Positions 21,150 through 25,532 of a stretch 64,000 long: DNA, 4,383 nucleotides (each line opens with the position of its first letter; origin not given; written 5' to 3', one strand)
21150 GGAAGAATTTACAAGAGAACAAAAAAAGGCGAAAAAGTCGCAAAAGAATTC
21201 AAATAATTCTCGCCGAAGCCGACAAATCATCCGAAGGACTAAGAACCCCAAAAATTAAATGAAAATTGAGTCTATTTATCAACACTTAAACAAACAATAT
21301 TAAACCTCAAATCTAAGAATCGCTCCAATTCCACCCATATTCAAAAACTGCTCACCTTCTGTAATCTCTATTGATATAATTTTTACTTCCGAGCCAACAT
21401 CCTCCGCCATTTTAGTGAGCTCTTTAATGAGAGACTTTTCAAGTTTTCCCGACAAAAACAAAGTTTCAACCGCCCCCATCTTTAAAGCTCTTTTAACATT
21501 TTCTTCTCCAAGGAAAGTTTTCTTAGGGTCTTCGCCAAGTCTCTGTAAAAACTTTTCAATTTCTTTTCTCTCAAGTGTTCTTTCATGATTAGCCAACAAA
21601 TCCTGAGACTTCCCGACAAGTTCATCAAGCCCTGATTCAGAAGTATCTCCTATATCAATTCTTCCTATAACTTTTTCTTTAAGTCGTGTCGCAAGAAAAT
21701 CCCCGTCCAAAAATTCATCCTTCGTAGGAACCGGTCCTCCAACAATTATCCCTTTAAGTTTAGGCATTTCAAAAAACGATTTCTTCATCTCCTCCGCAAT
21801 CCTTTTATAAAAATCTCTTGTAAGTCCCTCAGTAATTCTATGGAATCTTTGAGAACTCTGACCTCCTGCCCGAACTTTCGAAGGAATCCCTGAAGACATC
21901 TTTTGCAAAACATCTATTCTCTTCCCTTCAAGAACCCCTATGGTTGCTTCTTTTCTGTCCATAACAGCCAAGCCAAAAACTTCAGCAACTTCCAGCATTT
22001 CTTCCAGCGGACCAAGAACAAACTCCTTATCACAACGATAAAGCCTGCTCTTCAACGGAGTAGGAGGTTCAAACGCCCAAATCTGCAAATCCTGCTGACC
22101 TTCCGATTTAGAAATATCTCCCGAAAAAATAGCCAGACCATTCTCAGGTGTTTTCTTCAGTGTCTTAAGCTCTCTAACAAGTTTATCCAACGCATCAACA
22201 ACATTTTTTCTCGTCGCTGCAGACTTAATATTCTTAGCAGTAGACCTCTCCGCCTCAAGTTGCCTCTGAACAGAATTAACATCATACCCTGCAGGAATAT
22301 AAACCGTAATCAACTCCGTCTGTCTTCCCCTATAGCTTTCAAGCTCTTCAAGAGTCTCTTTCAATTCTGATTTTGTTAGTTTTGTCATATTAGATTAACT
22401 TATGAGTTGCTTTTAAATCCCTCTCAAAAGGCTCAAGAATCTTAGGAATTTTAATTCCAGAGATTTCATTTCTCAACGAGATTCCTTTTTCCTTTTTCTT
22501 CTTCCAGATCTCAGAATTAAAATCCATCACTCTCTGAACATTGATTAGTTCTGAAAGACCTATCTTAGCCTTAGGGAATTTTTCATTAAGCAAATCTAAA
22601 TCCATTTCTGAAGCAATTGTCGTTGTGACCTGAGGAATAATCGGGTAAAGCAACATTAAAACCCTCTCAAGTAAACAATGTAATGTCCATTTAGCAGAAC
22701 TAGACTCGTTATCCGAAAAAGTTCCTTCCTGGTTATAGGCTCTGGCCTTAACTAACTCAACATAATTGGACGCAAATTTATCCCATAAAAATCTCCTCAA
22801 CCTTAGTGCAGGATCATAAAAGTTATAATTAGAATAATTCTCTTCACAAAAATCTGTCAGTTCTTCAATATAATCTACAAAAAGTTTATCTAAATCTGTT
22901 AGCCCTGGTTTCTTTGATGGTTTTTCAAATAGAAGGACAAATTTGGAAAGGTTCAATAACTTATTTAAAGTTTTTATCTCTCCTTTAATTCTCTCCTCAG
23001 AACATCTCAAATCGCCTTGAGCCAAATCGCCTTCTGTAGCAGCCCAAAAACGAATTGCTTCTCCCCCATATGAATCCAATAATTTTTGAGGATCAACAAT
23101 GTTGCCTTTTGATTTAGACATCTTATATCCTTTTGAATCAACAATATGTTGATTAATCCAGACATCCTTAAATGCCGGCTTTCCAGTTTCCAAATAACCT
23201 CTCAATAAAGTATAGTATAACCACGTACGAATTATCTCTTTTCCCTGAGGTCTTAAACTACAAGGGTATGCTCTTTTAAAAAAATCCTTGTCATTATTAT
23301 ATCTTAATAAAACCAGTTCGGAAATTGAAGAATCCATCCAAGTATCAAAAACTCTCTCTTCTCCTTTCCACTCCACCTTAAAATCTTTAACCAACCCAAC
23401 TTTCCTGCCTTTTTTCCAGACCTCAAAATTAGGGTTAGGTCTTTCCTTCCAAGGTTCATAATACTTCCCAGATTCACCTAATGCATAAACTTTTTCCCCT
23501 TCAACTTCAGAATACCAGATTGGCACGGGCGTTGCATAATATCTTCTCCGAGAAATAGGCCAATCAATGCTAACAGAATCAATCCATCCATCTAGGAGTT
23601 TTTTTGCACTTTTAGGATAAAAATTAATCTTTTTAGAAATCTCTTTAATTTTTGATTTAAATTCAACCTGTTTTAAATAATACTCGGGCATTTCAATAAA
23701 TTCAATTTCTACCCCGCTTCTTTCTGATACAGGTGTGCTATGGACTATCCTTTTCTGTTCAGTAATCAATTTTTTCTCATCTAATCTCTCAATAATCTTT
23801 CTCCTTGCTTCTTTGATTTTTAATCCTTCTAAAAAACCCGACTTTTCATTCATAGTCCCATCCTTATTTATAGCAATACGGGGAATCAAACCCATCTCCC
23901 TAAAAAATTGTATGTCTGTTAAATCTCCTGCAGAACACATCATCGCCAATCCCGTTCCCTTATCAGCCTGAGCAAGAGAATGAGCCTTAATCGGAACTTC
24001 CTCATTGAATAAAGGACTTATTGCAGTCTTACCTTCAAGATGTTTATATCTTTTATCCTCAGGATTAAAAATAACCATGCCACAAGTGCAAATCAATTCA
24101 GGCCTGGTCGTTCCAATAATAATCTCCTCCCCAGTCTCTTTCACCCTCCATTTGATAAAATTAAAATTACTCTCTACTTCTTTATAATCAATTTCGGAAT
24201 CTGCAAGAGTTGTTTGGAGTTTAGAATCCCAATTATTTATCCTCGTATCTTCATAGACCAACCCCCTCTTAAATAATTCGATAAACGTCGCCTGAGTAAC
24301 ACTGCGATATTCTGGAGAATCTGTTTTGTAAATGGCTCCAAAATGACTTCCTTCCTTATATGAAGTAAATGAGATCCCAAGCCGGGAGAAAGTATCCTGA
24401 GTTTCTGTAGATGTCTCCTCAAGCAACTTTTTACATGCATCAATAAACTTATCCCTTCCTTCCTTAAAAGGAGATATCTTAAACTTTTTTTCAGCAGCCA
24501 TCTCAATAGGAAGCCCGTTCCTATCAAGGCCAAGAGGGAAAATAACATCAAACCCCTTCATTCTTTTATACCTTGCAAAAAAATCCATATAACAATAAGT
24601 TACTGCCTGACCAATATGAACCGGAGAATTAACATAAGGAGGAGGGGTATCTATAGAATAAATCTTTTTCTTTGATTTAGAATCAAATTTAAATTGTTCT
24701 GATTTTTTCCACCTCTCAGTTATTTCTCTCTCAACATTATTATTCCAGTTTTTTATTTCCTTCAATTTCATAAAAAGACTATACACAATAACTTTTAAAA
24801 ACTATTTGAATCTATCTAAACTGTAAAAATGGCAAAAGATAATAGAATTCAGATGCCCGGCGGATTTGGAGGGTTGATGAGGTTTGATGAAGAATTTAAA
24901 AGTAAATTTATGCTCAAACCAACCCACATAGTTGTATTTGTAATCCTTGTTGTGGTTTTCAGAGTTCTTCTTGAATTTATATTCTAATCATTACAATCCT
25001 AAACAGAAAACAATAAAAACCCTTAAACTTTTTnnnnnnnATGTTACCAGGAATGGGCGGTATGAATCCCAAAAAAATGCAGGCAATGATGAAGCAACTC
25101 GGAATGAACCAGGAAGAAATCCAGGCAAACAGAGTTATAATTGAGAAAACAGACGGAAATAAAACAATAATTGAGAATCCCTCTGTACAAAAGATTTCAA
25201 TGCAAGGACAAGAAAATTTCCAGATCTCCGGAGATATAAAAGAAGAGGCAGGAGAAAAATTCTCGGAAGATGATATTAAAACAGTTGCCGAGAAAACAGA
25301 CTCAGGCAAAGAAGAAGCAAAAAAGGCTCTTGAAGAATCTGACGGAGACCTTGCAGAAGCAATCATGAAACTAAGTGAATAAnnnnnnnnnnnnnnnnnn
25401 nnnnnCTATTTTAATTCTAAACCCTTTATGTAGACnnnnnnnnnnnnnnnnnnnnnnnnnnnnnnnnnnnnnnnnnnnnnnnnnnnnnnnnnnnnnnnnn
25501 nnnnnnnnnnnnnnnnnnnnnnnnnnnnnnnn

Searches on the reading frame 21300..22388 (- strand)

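Call 67: search_protein_families(library=pfam, proteins=[window:21300-22388:-], max_evalue=0.001)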
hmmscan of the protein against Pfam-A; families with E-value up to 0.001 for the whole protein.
window:21300-22388:- (362 aa): 5 families
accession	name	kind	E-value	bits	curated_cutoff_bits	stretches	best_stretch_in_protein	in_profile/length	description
PF03464.20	eRF1_2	-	1e-38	133.1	27.1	1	138-266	2-132/133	eRF1 domain 2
PF03465.20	eRF1_3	-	2.6e-20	73.3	25.8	1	273-362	4-106/106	eRF1 domain 3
PF03463.20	eRF1_1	-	1.5e-14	54.5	23.8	1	15-132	6-123/123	eRF1 domain 1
PF18854.6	baeRF_family10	-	6.1e-14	52.9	27.1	1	126-250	4-129/143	Bacterial archaeo-eukaryotic release factor family 10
PF18859.6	acVLRF1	-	5.6e-10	40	27.1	1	142-259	6-122/130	Actinobacteria/chloroflexi VLRF1 release factor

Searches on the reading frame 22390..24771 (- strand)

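Call 67: search_protein_families(library=pfam, proteins=[window:22390-24771:-], max_evalue=0.001)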
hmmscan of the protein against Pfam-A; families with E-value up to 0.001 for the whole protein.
window:22390-24771:- (793 aa): 5 families
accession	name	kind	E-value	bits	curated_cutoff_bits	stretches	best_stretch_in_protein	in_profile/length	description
PF00133.28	tRNA-synt_1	-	3.1e-79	267.1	22.7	1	17-578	2-403/414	tRNA synthetases class I (I, L, M and V)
PF09334.17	tRNA-synt_1g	-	9.1e-30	104.1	20.1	2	40-195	3-136/391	tRNA synthetases class I (M)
PF08264.19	Anticodon_1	-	6.4e-19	68.7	25.1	1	628-770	1-144/148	Anticodon-binding domain of tRNA ligase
PF01406.26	tRNA-synt_1e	-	7.5e-06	25.9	27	0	534-578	237-281/301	tRNA synthetases class I (C) catalytic domain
PF13603.12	tRNA-synt_1_2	-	0.00068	19.6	25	0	246-306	85-145/185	Leucyl-tRNA synthetase, editing domain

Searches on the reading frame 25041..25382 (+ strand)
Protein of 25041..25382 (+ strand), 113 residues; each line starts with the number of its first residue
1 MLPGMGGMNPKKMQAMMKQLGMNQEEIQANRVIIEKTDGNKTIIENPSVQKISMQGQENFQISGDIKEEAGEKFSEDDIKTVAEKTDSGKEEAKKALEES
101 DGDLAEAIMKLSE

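Call 67: search_protein_families(library=pfam, proteins=[window:25041-25382:+], max_evalue=0.001)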
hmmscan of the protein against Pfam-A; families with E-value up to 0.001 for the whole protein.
window:25041-25382:+ (113 aa): 2 families
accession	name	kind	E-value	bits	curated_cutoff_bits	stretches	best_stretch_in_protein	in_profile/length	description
PF01849.23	NAC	-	2.4e-16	59.9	21.3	1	10-69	1-57/57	NAC domain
PF19026.7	UBA_HYPK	-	2.5e-06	27.2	27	1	76-111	5-40/41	HYPK UBA domain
